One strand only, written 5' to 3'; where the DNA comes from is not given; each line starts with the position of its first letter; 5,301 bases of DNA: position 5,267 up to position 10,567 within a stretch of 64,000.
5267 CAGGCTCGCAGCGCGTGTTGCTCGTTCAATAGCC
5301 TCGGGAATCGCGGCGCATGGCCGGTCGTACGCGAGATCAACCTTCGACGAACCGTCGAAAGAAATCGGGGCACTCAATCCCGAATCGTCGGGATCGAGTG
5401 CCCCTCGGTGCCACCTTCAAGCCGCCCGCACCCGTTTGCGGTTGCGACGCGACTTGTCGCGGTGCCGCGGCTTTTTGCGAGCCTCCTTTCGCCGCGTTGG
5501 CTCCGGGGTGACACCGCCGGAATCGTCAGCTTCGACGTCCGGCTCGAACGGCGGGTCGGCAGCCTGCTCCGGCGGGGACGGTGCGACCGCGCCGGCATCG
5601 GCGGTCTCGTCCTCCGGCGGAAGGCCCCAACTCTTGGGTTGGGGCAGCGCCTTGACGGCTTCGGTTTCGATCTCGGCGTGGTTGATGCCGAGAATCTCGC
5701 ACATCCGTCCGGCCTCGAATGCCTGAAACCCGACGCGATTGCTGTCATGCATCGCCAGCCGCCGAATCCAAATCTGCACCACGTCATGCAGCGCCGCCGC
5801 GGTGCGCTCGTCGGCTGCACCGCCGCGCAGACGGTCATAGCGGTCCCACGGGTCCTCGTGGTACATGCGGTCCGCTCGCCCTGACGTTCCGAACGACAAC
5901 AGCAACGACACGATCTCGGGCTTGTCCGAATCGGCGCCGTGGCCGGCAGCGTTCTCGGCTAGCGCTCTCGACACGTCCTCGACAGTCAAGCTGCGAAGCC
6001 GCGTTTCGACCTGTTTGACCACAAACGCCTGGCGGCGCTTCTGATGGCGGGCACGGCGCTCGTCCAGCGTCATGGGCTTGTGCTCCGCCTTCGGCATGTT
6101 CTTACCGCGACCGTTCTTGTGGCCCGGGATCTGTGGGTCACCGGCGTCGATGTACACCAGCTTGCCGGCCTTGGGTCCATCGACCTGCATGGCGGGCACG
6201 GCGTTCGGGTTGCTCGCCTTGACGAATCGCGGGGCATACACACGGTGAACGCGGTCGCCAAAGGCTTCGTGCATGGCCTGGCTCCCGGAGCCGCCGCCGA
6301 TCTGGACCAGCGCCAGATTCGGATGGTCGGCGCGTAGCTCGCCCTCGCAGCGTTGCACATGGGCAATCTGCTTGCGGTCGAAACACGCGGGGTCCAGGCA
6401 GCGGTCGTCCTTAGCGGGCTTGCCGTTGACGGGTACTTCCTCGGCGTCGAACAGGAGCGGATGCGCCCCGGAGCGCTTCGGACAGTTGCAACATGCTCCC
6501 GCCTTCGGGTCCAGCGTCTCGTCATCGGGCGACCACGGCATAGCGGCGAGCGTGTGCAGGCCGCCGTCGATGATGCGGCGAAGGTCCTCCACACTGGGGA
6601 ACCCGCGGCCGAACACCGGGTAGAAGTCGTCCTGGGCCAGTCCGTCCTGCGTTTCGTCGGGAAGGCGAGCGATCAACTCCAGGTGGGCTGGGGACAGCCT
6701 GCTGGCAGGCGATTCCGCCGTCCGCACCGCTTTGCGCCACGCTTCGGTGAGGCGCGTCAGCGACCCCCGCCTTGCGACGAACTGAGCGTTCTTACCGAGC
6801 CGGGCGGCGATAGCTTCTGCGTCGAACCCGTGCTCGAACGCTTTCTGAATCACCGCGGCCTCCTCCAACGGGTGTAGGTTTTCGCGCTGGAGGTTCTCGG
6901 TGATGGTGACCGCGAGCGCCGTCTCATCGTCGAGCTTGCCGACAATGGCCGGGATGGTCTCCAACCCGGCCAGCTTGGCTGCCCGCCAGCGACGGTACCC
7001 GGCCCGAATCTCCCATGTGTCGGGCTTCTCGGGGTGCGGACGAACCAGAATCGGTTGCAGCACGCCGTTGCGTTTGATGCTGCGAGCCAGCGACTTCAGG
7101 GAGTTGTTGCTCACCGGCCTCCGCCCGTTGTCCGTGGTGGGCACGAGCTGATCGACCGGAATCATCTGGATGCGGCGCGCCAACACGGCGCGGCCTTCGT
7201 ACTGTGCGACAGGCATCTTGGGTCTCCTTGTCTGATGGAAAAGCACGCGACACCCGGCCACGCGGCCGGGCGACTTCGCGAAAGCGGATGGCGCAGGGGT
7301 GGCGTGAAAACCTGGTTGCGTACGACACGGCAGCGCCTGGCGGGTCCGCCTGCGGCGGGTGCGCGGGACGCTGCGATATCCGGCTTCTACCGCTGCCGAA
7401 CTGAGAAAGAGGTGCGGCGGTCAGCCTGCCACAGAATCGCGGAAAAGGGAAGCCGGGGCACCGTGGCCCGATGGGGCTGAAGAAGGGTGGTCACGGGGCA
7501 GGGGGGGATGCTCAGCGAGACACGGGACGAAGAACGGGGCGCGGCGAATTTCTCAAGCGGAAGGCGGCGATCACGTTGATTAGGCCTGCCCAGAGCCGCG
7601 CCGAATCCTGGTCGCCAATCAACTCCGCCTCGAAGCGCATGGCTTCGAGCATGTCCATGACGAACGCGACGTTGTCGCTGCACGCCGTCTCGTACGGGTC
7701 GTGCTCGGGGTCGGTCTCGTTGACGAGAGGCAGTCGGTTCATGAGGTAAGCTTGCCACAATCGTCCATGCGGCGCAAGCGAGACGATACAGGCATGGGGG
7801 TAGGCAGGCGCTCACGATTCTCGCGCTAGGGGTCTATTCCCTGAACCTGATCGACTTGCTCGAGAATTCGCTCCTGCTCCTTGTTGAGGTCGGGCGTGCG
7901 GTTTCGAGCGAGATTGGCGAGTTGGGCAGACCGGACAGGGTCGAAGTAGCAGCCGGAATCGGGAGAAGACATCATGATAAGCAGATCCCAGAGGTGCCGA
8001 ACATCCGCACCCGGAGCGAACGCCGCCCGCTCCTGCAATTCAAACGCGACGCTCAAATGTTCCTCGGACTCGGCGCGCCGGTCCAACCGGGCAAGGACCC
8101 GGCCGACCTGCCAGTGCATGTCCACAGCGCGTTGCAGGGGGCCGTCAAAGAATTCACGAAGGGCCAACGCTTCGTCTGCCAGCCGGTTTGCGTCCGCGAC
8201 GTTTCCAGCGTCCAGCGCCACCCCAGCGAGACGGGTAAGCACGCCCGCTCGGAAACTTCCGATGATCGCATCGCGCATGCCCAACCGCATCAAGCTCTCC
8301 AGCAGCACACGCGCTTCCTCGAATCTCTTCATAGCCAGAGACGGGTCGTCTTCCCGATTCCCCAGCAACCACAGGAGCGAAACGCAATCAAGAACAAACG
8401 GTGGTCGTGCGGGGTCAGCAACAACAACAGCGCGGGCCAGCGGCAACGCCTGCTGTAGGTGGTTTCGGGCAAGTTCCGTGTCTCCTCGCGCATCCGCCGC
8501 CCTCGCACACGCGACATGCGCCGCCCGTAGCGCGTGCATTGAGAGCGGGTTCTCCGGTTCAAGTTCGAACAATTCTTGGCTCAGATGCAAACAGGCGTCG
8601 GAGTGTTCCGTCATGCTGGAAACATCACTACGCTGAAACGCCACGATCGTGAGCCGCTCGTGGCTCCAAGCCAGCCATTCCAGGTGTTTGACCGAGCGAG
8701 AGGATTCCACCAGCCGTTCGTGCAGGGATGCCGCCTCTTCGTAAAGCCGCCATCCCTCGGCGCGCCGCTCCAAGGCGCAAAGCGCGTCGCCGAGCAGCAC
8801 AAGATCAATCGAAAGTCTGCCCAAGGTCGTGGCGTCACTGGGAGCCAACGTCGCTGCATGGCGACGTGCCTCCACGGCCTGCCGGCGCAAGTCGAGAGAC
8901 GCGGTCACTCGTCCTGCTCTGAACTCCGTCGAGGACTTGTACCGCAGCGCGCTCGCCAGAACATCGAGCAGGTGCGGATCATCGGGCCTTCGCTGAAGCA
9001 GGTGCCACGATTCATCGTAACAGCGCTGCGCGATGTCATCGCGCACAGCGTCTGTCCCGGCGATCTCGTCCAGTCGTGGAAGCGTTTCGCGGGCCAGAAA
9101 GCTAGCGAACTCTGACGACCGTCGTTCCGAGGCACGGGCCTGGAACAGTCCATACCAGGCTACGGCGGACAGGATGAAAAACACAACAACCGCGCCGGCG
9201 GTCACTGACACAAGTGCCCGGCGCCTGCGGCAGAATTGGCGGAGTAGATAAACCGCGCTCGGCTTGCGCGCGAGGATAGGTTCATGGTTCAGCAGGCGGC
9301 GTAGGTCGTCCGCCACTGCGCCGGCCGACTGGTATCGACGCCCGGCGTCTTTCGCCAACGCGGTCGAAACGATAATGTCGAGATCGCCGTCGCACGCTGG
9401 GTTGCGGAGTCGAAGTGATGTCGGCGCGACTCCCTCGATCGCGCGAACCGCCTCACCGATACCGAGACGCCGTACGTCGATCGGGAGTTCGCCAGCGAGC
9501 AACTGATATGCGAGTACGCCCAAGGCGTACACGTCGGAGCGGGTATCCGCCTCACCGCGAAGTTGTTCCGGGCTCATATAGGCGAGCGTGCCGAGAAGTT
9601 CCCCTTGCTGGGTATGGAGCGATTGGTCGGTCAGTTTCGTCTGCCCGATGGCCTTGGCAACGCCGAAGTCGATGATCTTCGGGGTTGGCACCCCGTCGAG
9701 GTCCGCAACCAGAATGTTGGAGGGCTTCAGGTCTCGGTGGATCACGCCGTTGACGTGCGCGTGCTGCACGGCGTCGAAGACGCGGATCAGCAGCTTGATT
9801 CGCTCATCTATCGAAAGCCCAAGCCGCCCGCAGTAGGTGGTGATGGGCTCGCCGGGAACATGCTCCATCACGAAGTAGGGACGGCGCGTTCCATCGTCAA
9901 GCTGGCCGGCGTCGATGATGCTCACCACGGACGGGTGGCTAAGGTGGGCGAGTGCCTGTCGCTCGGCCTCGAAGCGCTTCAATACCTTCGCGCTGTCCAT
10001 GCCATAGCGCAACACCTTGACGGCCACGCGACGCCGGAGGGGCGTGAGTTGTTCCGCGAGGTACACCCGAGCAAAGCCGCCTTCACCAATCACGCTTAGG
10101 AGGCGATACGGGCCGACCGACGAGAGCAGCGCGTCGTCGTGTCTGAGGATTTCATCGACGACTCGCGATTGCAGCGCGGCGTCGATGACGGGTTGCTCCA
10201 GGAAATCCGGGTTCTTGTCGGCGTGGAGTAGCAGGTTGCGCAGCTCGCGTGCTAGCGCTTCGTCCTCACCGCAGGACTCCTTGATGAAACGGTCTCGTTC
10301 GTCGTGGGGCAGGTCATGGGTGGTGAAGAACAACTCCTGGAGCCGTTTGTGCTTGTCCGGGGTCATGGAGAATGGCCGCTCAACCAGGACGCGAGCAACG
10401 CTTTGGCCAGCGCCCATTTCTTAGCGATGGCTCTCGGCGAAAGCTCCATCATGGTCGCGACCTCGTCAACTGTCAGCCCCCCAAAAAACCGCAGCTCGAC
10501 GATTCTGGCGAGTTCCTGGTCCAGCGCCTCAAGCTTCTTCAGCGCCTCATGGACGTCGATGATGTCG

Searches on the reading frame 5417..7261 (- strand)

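Call 42: search_protein_families(library=pfam, proteins=[window:5417-7261:-], max_evalue=0.001)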
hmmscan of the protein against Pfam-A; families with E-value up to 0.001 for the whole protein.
window:5417-7261:- (614 aa): 2 families
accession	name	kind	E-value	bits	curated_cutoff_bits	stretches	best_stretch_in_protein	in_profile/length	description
PF02195.25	ParB_N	-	1.4e-25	89.6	26.3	1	30-125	2-95/95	ParB N-terminal domain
PF17762.8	HTH_ParB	-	4.4e-05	24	22.6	1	127-200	1-70/102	ParB HTH domain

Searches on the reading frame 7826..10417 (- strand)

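Call 42: search_protein_families(library=pfam, proteins=[window:7826-10417:-], max_evalue=0.001)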
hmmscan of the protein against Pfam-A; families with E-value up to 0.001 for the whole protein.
window:7826-10417:- (863 aa): 6 families
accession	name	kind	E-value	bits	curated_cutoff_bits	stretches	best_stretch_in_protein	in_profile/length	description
PF00069.31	Pkinase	-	4.7e-38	131.5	31.7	1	104-314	1-198/263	Protein kinase domain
PF07714.23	PK_Tyr_Ser-Thr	-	1.4e-23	84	23.1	1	106-314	3-206/258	Protein tyrosine and serine/threonine kinase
PF13424.12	TPR_12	-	4.8e-08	33.5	30.1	0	724-796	3-76/77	Tetratricopeptide repeat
PF03109.22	ABC1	-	0.00029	20.5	22.9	0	175-259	138-219/244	ABC1 atypical kinase-like domain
PF17667.7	Pkinase_fungal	-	0.00046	19.5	24.1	1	204-289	283-368/387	Fungal protein kinase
PF01636.29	APH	-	0.00065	20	23.2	0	117-194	12-85/239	Phosphotransferase enzyme family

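Call 111: search_protein_families(library=padloc, proteins=[window:7826-10417:-], max_evalue=0.001)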
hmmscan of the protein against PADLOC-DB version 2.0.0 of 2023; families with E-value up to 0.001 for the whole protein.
window:7826-10417:- (863 aa): 34 families (the best 25 are shown)
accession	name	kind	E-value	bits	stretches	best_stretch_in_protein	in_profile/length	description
PDLC04042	PD-T4-6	-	3.5e-67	225.1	1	101-379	8-276/292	-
PDLC04053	PD-T4-6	-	7.8e-66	220.6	1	99-382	6-278/311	-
PDLC04061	PD-T4-6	-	2.7e-63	213.2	1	100-378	14-286/510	-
PDLC04043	PD-T4-6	-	7.4e-60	201.3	1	95-420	8-325/452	-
PDLC04060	PD-T4-6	-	5.6e-59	198.3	1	103-378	9-272/486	-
PDLC04041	PD-T4-6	-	4e-58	195.7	1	100-422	26-294/443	-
PDLC04047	PD-T4-6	-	4.8e-58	194.8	1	101-380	9-277/327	-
PDLC04057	PD-T4-6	-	8.2e-56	187.9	1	102-381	8-276/443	-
PDLC04052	PD-T4-6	-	1.6e-55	187.2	1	103-381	10-282/496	-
PDLC04048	PD-T4-6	-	7.9e-55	184.6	1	103-377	11-274/354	-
PDLC04054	PD-T4-6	-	2.8e-54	182.9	1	101-373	9-271/347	-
PDLC04039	PD-T4-6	-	1.9e-52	176.8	1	99-376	11-276/458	-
PDLC04138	mad6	-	1.3e-51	174.3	1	104-379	53-317/659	mads_6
PDLC04040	PD-T4-6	-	1.3e-49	167.4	1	109-377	1-267/547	-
PDLC04064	PD-T4-6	-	1.1e-41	141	1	100-417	18-318/369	-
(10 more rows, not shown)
